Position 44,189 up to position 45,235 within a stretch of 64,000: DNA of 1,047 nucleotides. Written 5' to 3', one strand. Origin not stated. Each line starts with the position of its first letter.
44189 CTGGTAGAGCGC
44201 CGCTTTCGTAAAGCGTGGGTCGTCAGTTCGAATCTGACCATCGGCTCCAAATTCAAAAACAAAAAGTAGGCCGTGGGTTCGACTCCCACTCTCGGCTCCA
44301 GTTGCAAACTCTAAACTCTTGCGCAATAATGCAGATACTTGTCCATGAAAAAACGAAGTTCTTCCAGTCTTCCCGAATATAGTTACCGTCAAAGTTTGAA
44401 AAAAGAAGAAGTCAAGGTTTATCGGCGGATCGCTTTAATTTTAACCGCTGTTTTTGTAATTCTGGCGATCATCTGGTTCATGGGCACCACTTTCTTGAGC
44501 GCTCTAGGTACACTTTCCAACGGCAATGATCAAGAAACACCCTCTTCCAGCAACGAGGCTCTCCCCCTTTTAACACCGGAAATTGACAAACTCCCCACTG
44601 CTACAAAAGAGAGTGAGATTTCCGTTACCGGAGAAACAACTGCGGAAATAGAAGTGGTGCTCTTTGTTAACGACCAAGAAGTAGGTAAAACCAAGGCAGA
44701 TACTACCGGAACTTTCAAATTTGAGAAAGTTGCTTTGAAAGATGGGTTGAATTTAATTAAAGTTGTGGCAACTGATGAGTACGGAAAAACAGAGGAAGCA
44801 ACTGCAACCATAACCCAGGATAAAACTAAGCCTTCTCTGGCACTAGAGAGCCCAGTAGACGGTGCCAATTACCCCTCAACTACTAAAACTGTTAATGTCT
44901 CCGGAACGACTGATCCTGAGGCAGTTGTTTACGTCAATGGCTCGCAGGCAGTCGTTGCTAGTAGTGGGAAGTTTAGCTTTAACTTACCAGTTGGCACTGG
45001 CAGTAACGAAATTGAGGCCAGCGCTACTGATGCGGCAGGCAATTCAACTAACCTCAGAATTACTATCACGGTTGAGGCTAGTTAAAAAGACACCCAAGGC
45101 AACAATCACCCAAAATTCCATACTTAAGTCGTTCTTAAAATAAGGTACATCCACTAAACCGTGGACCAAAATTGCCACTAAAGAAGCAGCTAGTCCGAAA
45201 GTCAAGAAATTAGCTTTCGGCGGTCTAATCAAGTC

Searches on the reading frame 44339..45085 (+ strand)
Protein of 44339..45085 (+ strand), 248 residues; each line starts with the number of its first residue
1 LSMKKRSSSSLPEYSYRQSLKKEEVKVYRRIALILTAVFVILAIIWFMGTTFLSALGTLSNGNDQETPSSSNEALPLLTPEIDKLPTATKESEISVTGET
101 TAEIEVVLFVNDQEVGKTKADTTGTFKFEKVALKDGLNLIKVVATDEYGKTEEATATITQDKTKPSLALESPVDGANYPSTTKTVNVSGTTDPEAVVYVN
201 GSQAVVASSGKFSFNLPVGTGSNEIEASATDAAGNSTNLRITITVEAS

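Call 47: search_protein_families(library=ncbifam, proteins=[window:44339-45085:+], max_evalue=0.001)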
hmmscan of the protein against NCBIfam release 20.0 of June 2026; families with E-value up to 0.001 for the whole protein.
window:44339-45085:+ (248 aa): 3 families
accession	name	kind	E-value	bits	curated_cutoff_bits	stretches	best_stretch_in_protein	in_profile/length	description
NF033510.3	Ca_tandemer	repeat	2.5e-12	47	50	2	156-236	2-95/96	Ca2+-stabilized repeat-containing adhesin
NF050095.1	BetGlucuronLacZ4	equivalog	4.9e-06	24.9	950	1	101-151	611-661/666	beta-glucuronidase LacZ4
NF058592.1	GxPGS_dom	subfamily_domain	0.00099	19.1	45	0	103-128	24-49/65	PGS family Ig-like domain-containing protein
